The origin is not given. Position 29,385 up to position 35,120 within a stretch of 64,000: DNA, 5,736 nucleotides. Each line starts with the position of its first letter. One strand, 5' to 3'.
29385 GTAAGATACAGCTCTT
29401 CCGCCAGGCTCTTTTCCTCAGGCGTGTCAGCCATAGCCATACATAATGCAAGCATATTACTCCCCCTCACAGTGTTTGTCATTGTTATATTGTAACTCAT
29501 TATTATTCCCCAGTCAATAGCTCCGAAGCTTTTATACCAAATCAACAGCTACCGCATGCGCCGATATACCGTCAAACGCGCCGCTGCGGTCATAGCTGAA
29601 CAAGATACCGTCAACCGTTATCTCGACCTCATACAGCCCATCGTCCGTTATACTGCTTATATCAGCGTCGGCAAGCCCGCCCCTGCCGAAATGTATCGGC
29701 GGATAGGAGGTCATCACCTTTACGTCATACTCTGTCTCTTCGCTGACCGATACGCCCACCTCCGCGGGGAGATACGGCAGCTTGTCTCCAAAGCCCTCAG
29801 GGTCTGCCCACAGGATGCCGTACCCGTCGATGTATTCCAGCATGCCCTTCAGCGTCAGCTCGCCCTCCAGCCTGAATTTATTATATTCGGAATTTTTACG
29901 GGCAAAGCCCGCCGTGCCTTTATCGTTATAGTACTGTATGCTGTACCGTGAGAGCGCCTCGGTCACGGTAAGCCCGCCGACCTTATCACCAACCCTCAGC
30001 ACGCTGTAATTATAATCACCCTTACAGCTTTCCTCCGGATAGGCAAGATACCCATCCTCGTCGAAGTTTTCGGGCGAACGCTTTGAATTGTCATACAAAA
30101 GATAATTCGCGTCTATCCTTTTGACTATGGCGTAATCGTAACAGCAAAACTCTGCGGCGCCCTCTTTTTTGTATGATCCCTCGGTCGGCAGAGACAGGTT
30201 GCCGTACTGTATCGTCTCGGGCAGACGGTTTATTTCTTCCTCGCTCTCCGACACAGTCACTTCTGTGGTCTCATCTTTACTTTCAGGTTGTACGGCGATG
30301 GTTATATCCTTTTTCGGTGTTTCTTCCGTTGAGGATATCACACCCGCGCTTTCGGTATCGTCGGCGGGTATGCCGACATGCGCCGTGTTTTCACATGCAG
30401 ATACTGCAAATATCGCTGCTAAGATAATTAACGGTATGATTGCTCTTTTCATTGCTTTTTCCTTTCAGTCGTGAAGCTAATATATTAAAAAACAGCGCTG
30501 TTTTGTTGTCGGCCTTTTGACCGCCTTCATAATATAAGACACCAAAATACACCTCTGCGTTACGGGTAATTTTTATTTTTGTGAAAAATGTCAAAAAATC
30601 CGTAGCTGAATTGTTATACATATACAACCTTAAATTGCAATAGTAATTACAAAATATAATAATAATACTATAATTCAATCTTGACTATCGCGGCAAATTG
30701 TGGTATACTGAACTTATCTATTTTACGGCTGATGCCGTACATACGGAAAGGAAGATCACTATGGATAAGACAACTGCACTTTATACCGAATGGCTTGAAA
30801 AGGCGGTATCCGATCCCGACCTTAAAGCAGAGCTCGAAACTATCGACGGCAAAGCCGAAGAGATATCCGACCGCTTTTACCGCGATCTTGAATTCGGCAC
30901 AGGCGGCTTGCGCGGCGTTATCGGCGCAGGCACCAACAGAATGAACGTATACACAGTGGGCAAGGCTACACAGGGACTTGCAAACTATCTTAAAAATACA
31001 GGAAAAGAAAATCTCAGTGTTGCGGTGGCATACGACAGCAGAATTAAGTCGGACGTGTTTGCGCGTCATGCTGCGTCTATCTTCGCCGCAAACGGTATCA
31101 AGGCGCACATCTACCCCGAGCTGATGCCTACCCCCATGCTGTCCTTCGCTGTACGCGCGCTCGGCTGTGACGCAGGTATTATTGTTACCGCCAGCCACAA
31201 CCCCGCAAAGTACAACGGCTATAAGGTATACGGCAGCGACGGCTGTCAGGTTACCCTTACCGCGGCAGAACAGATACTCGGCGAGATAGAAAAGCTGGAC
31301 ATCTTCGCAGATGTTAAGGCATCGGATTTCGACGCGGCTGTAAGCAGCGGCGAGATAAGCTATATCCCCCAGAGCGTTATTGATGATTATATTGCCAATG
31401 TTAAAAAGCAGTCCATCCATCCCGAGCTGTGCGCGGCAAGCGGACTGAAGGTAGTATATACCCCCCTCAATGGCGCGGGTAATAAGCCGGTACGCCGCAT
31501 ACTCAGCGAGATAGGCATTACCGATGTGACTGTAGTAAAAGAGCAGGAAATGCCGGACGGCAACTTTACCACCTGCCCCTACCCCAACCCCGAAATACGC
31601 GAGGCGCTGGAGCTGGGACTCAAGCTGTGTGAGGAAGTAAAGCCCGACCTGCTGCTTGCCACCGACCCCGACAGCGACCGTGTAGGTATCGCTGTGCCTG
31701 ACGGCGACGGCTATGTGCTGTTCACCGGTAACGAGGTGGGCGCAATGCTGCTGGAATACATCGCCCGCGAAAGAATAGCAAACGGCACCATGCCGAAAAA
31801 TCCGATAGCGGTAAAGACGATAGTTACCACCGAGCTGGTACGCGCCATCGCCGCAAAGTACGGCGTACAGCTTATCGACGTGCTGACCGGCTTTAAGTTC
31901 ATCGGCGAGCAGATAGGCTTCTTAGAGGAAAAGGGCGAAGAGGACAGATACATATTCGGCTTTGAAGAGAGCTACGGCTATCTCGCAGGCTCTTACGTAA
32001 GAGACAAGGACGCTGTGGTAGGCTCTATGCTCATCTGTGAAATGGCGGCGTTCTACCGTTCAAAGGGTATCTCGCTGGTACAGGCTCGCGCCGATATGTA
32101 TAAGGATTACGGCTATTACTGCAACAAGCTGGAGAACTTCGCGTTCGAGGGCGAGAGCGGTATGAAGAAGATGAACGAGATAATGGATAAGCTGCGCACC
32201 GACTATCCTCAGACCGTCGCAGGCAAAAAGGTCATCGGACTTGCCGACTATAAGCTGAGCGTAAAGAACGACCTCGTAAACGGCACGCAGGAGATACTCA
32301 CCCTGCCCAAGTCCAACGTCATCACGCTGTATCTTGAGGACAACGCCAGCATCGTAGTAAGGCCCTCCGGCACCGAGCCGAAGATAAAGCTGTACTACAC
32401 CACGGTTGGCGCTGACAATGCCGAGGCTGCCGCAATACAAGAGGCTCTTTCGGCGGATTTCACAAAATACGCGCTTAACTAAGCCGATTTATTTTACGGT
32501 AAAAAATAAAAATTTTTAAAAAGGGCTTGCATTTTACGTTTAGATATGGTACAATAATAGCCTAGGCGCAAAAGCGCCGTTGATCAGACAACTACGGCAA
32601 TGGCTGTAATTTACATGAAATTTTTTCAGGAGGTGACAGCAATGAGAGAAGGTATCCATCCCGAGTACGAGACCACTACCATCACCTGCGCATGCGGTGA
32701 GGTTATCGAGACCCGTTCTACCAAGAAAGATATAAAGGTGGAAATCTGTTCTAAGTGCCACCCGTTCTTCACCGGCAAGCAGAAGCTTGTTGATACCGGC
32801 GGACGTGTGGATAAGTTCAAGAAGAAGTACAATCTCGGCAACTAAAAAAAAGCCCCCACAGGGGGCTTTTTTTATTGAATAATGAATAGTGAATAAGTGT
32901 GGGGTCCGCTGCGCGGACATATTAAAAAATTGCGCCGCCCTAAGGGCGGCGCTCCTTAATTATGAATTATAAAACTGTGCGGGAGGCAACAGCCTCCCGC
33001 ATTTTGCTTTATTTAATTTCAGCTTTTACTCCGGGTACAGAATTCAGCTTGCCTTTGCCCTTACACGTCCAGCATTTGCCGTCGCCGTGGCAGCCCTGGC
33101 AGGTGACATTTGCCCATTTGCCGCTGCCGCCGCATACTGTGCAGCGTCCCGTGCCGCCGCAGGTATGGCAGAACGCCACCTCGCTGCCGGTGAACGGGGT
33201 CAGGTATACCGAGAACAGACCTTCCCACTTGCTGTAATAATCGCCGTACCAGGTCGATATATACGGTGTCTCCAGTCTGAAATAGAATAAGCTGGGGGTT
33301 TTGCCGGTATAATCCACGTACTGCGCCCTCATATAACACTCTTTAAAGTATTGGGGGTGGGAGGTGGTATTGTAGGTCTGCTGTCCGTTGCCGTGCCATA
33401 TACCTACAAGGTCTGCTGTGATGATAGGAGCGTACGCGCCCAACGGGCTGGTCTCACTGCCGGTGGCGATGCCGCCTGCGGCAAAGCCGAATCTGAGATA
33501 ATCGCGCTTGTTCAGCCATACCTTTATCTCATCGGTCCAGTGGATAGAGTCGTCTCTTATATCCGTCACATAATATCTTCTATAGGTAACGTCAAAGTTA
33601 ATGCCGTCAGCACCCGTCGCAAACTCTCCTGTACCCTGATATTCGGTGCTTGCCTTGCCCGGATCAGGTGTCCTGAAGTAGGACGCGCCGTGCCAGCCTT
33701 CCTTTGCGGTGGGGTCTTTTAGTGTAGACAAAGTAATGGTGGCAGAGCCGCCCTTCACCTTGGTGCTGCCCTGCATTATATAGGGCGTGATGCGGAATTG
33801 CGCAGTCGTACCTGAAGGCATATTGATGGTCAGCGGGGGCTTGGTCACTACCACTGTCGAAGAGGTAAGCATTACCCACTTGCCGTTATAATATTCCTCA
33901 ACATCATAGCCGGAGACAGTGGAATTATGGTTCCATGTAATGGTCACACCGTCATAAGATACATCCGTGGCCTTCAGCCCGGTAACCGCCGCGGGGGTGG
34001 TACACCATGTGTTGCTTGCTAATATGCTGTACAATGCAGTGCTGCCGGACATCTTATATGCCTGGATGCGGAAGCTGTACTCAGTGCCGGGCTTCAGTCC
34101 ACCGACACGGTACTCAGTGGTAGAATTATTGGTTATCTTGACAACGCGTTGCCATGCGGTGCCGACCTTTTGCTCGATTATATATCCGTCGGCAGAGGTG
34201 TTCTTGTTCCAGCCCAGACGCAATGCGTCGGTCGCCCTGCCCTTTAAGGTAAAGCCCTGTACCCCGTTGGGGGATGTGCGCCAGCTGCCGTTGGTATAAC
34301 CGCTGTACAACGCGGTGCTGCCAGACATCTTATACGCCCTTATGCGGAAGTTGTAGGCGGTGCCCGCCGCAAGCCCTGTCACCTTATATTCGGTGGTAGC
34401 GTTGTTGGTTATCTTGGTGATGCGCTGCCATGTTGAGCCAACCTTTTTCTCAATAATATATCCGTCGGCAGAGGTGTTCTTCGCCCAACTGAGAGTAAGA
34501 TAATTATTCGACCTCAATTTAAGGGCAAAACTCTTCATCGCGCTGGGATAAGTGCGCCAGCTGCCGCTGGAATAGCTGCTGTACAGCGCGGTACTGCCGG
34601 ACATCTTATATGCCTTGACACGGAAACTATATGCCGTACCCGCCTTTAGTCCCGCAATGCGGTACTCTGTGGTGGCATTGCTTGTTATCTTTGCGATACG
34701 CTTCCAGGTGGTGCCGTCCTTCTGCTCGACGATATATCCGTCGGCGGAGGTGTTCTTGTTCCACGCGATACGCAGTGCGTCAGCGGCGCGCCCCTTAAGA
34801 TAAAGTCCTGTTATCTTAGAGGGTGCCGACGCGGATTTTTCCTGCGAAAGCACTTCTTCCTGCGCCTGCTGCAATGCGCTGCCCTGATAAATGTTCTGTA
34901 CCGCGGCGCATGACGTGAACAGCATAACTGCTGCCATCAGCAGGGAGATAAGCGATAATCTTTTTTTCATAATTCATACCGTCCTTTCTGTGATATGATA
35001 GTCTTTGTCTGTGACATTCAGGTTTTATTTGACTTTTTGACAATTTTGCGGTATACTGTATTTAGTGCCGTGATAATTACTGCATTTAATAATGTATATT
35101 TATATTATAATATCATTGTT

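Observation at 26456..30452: Lipoprotein - ECF sigma - anti-sigma trio built on an unrecognised ~230-aa extracellular domain (1 + 3 copies)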

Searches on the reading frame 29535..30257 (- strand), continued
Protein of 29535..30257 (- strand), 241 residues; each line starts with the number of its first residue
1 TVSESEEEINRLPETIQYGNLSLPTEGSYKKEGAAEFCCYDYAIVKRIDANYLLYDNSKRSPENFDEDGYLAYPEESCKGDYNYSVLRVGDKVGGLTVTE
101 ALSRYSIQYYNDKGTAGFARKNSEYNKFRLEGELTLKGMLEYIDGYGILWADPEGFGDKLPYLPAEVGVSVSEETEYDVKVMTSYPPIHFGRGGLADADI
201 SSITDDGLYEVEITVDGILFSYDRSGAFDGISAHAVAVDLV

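Call 59: fold_search(model_id=the predicted structure, library=viral)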
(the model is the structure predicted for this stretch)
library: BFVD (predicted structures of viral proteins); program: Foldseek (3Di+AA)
matches with E <= 10: 249; with E <= 0.001: 0
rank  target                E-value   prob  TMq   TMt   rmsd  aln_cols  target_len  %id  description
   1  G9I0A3                7.7e-02  0.23  0.20  0.13  14.2       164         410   10  Uncharacterized protein [Helicoverpa zea nudivirus 2]
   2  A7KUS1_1              7.7e-02  0.06  0.13  0.05  17.8       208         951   12  (no name in the UniProt tables at hand)
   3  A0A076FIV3            1.2e-01  0.16  0.19  0.12  15.0       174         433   10  Uncharacterized protein [Penaeus monodon nudivirus]
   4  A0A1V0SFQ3            1.5e-01  0.14  0.20  0.17  11.0       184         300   11  Uncharacterized protein [Hokovirus HKV1]
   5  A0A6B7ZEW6            1.6e-01  0.01  0.08  0.08  20.7       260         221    5  Uncharacterized protein [Klebsiella phage N1M2]
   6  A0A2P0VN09            2.4e-01  0.08  0.16  0.14  10.4       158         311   11  Uncharacterized protein [Tetraselmis virus 1]
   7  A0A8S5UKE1            2.7e-01  0.04  0.11  0.09  18.3       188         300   10  Uncharacterized protein [Inoviridae sp. ct4fI15]
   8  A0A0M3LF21            3.0e-01  0.01  0.08  0.05  25.2       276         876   10  Membrane protein TE19 [Testudinid alphaherpesvirus 3]
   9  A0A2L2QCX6            3.2e-01  0.04  0.11  0.12  18.3       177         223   10  U85 [Human herpesvirus 6B]
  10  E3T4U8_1              3.6e-01  0.02  0.10  0.03  26.1       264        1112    9  Uncharacterized protein [Cafeteria roenbergensis virus (strain BV-PW1)]
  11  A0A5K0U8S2            4.5e-01  0.12  0.20  0.11   9.8       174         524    6  Uncharacterized protein [Yasminevirus sp. GU-2018]
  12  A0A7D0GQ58            4.7e-01  0.08  0.13  0.21  15.1       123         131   11  (no name in the UniProt tables at hand)
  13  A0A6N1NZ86            5.0e-01  0.01  0.10  0.05  29.3       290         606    9  Ig family protein [Tupanvirus deep ocean]
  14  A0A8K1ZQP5            5.9e-01  0.09  0.19  0.12  12.9       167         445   12  (no name in the UniProt tables at hand)
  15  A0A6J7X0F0            5.9e-01  0.01  0.10  0.12  22.4       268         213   12  Uncharacterized protein [uncultured Caudovirales phage]
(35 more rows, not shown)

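Call 62: find_encoding_contigs(protein=P0007, flank=6000, max_places=2)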
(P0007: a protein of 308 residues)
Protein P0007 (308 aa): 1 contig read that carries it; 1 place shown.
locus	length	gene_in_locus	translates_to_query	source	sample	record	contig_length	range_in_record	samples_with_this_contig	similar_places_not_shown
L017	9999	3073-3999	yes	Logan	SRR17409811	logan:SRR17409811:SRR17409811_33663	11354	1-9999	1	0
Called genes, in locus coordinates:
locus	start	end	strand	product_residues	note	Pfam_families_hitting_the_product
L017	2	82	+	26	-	?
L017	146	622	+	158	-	-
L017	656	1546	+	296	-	-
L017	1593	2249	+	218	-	-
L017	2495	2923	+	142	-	PF12647:RNHCP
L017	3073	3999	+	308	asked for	-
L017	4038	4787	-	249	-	PF20772:TACO1_YebC_N, PF01709:Transcrip_reg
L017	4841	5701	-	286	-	PF19700:DUF6198 (weak), PF02588:YitT_membrane, PF10035:DUF2179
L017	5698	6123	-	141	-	PF00636:Ribonuclease_3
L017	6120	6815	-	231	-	-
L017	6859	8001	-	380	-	PF01018:GTP1_OBG, PF01926:MMR_HSR1, PF02421:FeoB_N, PF09269:DUF1967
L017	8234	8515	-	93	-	PF01016:Ribosomal_L27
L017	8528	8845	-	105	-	PF04327:Peptidase_Prp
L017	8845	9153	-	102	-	PF00829:Ribosomal_L21p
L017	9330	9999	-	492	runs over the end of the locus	PF00015:MCPsignal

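Call 63: find_encoding_contigs(protein=P0010, flank=6000, max_places=2)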
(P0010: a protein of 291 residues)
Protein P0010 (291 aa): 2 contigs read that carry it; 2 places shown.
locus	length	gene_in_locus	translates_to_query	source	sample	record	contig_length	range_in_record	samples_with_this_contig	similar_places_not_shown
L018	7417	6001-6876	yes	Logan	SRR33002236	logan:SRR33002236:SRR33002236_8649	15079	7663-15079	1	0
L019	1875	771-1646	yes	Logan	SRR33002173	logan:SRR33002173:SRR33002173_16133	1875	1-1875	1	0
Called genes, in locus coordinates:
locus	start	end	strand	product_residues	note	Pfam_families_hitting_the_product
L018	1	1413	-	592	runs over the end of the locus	PF13306:LRR_5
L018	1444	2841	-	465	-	PF13203:DUF2201_N (weak), PF09967:DUF2201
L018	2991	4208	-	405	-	PF13490:zf-HC2 (weak)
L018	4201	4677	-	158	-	PF04542:Sigma70_r2, PF08281:Sigma70_r4_2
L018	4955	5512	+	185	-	PF04542:Sigma70_r2, PF08281:Sigma70_r4_2 (weak), PF04545:Sigma70_r4 (weak)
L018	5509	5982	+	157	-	-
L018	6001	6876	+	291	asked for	-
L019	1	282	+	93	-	?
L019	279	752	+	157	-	-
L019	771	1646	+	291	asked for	-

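Call 64: find_encoding_contigs(protein=P0011, flank=6000, max_places=2)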
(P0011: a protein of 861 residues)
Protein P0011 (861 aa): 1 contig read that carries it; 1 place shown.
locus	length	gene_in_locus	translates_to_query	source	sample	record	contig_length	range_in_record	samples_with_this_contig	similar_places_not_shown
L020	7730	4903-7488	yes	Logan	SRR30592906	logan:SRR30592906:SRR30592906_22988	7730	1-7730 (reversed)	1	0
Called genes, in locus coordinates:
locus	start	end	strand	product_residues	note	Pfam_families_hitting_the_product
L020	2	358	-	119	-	?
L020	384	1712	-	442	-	PF13616:Rotamase_3 (weak)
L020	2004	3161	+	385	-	PF02608:Bmp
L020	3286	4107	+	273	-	PF08543:Phos_pyr_kin, PF00294:PfkB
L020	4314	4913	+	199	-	PF04542:Sigma70_r2, PF07638:Sigma70_ECF, PF08281:Sigma70_r4_2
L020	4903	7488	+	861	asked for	-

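Call 65: find_encoding_contigs(protein=P0005, flank=6000, max_places=2)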
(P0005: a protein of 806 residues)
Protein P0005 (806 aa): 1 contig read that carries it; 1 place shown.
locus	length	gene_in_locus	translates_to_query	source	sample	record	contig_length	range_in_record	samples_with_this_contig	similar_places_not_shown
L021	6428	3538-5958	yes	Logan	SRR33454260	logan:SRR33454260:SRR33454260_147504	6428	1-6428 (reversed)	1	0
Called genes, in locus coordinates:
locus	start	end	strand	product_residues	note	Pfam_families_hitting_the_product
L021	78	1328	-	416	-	PF13616:Rotamase_3 (weak), PF00639:Rotamase (weak)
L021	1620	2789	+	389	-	PF02608:Bmp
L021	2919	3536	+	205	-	PF04542:Sigma70_r2, PF08281:Sigma70_r4_2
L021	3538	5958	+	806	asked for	-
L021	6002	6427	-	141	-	?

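Call 66: find_encoding_contigs(protein=P0012, flank=6000, max_places=2)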
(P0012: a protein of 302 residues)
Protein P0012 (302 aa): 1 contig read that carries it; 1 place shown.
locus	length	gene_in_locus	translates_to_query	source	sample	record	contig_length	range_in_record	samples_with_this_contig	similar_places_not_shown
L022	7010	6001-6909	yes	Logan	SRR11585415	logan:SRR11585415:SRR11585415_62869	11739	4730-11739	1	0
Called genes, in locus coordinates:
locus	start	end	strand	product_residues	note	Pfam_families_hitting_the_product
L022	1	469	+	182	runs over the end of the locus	PF01558:POR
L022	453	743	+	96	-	PF12837:Fer4_6 (weak), PF13237:Fer4_10, PF14697:Fer4_21, PF12838:Fer4_7 (weak), PF13187:Fer4_9 (weak), PF12797:Fer4_2 (weak), PF00037:Fer4 (weak), PF12837:Fer4_6 (weak)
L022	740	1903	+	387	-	PF01855:POR_N, PF02780:Transketolase_C (faint), PF17147:PFOR_II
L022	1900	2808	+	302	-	PF02775:TPP_enzyme_C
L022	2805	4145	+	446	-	PF00501:AMP-binding, PF14535:AMP-binding_C_2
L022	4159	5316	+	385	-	PF00155:Aminotran_1_2, PF01041:DegT_DnrJ_EryC1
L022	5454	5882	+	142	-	-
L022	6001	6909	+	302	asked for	-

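Call 68: search_protein_families(library=pfam, proteins=[L002:990-2519:+, L018:5509-5982:+, P0011, P0006, P0012, L018:4955-5512:+, L005:3599-4114:+], max_evalue=0.1)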
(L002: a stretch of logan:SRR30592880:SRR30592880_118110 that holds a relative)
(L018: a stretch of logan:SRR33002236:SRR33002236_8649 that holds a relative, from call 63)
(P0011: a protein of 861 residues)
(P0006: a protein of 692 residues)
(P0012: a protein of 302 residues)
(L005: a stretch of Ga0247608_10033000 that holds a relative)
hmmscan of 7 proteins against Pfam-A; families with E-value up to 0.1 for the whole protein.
L002:990-2519:+ (509 aa): 0 families

L018:5509-5982:+ (157 aa): 1 family
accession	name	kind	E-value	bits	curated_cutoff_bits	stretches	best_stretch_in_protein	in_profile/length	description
PF13786.12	DUF4179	-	0.055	14.4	30.1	1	29-70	1-42/94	Domain of unknown function (DUF4179)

P0011 (861 aa): 0 families

P0006 (692 aa): 2 families
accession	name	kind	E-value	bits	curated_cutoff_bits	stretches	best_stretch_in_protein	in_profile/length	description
PF24064.2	HTH_NPRL3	-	0.034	14.5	27.2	0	252-276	34-58/62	GATOR1 complex protein NPRL3, C-terminal HTH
PF20251.4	Big_14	-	0.078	13.4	27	0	385-427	57-98/104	Bacterial Ig-like domain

P0012 (302 aa): 0 families

L018:4955-5512:+ (185 aa): 5 families
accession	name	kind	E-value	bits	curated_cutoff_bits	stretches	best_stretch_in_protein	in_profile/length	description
PF04542.20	Sigma70_r2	-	4.8e-10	39.5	24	1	23-83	3-66/71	Sigma-70 region 2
PF08281.18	Sigma70_r4_2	-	3.8e-07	30.1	25.7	1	123-174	3-54/54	Sigma-70, region 4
PF04545.22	Sigma70_r4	-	5.1e-06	26.3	24.1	1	128-176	2-50/50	Sigma-70, region 4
PF07638.17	Sigma70_ECF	-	3.8e-05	24.1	21.1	1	64-176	73-181/185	ECF sigma factor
PF22980.2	Myb_DNA-bind_8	-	0.016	15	27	1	149-173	22-47/50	Myb-like DNA-binding domain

L005:3599-4114:+ (171 aa): 10 families
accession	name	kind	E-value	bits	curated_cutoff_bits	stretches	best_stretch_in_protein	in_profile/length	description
PF08281.18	Sigma70_r4_2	-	4.9e-16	58.6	25.7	1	110-160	4-54/54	Sigma-70, region 4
PF04542.20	Sigma70_r2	-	2.9e-13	49.8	24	1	16-80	2-68/71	Sigma-70 region 2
PF04545.22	Sigma70_r4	-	1.2e-10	41.1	24.1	1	113-161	1-49/50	Sigma-70, region 4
PF04297.20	UPF0122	-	0.0006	20.4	22.7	1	117-161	18-62/101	Putative helix-turn-helix protein, YlxM / p13 like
PF07638.17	Sigma70_ECF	-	0.0096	16.3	21.1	1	108-164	127-183/185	ECF sigma factor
PF06530.18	Phage_antitermQ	-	0.03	14.7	26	1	110-162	56-108/118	Phage antitermination protein Q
PF13412.12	HTH_24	-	0.044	13.8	21.9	1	132-155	17-40/48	Winged helix-turn-helix DNA-binding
PF13404.12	HTH_AsnC-type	-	0.045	14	27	1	133-155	18-40/42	AsnC-type helix-turn-helix domain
PF05043.19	Mga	-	0.049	14.6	21.1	1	107-161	5-59/87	Mga helix-turn-helix domain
PF13542.12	HTH_Tnp_ISL3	-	0.084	12.8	27.4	0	132-155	26-49/51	Helix-turn-helix domain of transposase family ISL3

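Call 71: search_protein_families(library=pfam, alignment_id=A2, max_evalue=10)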
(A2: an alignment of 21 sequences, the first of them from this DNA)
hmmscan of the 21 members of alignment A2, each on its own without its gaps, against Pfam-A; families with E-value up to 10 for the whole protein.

A. member 1, seq(241 aa): 0 families

B. families by the number of members that match (of 21 scanned): 4 families
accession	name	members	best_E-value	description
PF22311.1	DUF6970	1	0.008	Domain of unknown function (DUF6970)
PF18573.7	BclA_C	1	0.0099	BclA C-terminal domain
PF23425.1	DUF7113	1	0.089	Family of unknown function (DUF7113)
PF10648.15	Gmad2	1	0.15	Immunoglobulin-like domain of bacterial spore germination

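Call 99: search_solved_structures(query=A2, max_evalue=10)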
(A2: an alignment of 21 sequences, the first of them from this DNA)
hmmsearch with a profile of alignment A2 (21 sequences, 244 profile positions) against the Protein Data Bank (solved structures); distinct sequences matched with E-value up to 10: 1.
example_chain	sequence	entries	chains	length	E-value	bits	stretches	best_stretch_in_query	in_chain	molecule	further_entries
7rpy_A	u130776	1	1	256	0.19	14.2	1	201-235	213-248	Cohesin-containing protein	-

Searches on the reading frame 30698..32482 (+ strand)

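Call 15: search_protein_families(library=pfam, proteins=[window:30698-32482:+], max_evalue=0.00001)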
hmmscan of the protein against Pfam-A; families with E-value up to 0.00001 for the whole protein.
window:30698-32482:+ (594 aa): 4 families
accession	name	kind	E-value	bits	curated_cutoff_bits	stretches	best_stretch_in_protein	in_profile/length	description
PF02878.22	PGM_PMM_I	-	8.1e-43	145.9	22.5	1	65-200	3-134/138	Phosphoglucomutase/phosphomannomutase, alpha/beta/alpha domain I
PF02879.22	PGM_PMM_II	-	6.5e-24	84.9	29.3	1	229-336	1-101/103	Phosphoglucomutase/phosphomannomutase, alpha/beta/alpha domain II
PF02880.22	PGM_PMM_III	-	8.1e-18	65.1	20.7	1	344-469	2-113/115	Phosphoglucomutase/phosphomannomutase, alpha/beta/alpha domain III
PF00408.26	PGM_PMM_IV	-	8.2e-06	26.2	23.1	0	545-583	28-64/68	Phosphoglucomutase/phosphomannomutase, C-terminal domain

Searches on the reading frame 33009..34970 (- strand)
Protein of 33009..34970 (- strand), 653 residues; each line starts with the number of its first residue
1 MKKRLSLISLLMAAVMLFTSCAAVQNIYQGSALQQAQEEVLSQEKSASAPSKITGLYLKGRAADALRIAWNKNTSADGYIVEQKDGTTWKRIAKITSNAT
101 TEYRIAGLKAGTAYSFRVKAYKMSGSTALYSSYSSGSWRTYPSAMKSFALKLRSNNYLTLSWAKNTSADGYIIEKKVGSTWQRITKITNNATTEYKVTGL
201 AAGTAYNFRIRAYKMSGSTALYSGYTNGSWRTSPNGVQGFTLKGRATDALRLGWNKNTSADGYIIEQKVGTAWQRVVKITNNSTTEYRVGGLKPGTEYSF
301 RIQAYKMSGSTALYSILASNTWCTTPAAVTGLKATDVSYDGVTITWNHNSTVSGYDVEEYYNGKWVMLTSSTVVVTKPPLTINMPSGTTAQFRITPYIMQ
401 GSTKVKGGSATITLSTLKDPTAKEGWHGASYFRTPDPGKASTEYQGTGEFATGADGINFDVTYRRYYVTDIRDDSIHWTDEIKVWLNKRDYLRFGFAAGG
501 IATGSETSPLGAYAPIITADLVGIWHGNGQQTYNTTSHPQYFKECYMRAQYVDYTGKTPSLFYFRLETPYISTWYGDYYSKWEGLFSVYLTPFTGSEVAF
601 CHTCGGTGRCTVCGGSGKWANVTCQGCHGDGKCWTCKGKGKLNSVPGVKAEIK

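Call 15: search_protein_families(library=pfam, proteins=[window:33009-34970:-], max_evalue=0.00001)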
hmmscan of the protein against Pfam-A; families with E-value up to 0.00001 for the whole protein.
window:33009-34970:- (653 aa): 4 families
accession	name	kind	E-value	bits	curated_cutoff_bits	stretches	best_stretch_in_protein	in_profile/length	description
PF00041.27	fn3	-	2.5e-30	104.9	25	3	237-310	3-74/84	Fibronectin type III domain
PF25059.1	FN3_DSCAM-DSCAML_C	-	1.1e-11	45.3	39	0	267-312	27-72/89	DSCAM/DSCAML C-terminal Fn3-like domain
PF16656.11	Pur_ac_phosph_N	-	6.6e-09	36.7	30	0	229-306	18-82/93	Purple acid Phosphatase, N-terminal domain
PF16893.11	fn3_2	-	5.6e-06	26.9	27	0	182-217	42-78/89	Fibronectin type III domain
